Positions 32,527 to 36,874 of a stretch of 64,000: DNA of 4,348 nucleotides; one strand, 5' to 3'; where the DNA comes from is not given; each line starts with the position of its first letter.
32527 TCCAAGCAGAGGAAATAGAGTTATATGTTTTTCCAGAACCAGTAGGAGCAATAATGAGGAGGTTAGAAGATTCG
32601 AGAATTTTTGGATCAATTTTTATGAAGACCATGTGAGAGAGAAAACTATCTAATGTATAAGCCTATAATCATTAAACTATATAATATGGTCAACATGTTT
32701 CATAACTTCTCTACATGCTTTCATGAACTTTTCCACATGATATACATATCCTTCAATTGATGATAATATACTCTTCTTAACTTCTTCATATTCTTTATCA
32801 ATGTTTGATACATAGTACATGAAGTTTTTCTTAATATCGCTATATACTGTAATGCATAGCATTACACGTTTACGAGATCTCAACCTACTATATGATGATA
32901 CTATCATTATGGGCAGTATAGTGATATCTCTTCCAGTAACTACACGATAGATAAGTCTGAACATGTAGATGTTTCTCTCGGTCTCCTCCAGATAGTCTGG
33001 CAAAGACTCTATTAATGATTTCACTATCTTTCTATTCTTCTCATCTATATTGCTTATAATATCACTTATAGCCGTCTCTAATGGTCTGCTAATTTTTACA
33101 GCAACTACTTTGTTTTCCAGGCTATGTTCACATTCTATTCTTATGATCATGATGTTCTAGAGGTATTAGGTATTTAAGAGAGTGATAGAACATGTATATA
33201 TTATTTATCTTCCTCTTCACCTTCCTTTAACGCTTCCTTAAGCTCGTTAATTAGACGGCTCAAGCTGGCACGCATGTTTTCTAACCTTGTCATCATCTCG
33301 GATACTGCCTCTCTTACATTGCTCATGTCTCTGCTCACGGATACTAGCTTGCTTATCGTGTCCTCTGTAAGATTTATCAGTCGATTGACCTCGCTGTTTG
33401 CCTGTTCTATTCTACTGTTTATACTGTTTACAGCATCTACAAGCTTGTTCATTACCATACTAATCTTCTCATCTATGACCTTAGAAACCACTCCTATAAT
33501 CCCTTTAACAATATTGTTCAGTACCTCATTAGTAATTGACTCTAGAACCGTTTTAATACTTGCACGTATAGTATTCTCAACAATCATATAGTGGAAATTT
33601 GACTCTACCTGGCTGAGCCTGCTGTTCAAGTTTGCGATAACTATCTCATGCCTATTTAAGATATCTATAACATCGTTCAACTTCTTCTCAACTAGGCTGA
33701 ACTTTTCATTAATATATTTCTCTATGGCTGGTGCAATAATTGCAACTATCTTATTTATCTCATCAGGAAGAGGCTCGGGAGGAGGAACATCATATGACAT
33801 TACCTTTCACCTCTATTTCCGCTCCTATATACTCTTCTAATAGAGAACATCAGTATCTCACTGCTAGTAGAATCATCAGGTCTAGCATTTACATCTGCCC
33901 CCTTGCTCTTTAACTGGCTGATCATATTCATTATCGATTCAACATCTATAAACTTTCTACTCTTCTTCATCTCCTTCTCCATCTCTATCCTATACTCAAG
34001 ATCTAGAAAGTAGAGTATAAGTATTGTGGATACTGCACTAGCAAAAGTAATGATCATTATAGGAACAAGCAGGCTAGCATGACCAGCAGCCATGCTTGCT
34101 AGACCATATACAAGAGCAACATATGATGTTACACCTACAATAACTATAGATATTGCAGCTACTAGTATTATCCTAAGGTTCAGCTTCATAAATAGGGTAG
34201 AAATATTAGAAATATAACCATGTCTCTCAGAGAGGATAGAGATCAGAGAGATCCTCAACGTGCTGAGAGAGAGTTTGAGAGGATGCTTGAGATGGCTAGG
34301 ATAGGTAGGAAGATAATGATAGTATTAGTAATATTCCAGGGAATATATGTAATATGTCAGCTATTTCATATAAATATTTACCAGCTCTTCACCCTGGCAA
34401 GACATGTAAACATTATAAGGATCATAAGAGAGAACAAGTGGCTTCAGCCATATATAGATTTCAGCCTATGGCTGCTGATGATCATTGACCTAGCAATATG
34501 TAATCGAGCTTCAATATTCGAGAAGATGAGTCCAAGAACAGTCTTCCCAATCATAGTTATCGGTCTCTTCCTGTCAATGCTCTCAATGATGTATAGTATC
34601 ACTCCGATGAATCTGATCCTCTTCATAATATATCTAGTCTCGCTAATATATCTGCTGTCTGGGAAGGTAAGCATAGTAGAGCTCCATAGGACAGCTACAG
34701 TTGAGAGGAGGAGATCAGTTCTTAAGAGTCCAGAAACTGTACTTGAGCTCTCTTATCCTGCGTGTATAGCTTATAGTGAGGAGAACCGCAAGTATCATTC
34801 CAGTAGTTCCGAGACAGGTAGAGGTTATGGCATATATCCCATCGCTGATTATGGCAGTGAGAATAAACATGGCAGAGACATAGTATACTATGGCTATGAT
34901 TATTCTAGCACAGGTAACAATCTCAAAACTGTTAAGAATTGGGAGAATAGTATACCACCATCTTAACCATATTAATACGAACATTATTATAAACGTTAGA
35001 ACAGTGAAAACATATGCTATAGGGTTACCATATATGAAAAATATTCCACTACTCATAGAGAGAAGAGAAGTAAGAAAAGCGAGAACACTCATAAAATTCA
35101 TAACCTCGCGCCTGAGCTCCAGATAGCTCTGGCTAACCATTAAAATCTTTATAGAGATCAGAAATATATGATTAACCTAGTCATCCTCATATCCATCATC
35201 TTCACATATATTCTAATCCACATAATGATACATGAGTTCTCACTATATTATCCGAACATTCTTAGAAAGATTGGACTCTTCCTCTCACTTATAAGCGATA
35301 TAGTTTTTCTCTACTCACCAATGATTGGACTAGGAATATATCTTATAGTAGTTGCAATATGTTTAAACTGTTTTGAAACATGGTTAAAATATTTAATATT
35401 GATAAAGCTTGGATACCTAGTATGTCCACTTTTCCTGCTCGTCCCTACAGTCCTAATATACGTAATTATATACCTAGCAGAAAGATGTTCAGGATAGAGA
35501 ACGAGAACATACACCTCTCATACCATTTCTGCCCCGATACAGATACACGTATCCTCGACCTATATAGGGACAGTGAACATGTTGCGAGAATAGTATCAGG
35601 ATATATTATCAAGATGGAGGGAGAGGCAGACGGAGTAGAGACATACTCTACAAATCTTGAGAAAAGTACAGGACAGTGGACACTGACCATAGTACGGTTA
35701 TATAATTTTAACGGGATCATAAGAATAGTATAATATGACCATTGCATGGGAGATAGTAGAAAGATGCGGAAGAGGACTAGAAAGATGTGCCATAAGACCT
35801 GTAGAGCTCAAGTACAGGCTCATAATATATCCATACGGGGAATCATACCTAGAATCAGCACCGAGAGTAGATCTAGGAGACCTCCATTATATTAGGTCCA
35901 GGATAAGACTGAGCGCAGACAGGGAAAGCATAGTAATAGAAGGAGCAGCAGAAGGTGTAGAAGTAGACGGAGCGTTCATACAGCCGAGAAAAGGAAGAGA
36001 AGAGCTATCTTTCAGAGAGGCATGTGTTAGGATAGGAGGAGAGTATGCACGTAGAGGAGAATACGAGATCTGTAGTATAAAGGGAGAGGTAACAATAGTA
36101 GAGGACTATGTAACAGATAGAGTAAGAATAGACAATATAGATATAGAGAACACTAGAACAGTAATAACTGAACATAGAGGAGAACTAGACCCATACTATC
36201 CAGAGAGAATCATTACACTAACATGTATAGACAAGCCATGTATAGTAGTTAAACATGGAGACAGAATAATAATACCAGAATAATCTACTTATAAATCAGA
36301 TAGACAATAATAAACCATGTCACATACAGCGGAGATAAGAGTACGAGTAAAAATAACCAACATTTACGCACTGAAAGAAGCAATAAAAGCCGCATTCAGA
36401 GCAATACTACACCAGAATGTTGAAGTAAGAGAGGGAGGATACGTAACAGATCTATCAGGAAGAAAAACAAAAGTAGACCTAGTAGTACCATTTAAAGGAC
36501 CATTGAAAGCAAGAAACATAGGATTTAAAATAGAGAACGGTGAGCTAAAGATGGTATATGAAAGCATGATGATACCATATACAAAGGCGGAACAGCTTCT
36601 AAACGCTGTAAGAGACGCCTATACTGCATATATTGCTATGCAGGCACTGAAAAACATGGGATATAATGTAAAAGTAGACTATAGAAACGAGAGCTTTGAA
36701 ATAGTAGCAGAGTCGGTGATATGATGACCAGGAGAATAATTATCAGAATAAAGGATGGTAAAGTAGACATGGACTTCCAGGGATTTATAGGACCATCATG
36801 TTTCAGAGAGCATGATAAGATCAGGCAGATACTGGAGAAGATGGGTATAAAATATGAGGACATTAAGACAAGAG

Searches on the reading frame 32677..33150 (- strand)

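Call 85: search_protein_families(library=pfam, proteins=[window:32677-33150:-], max_evalue=0.01)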
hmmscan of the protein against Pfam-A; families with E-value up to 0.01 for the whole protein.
window:32677-33150:- (157 aa): 1 family
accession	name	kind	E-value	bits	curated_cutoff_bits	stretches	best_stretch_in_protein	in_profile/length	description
PF21069.2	Csx12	-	0.0047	16.2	27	1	19-136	316-430/594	CRISPR-associated endonuclease Cas9 alpha-helical lobe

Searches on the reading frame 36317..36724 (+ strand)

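Call 85: search_protein_families(library=pfam, proteins=[window:36317-36724:+], max_evalue=0.01)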
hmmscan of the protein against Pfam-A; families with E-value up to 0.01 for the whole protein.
window:36317-36724:+ (135 aa): 1 family
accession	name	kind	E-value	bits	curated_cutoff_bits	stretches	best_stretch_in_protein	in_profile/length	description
PF06868.16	DUF1257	-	5.7e-06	26.9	22.2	1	43-124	16-95/103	Protein of unknown function (DUF1257)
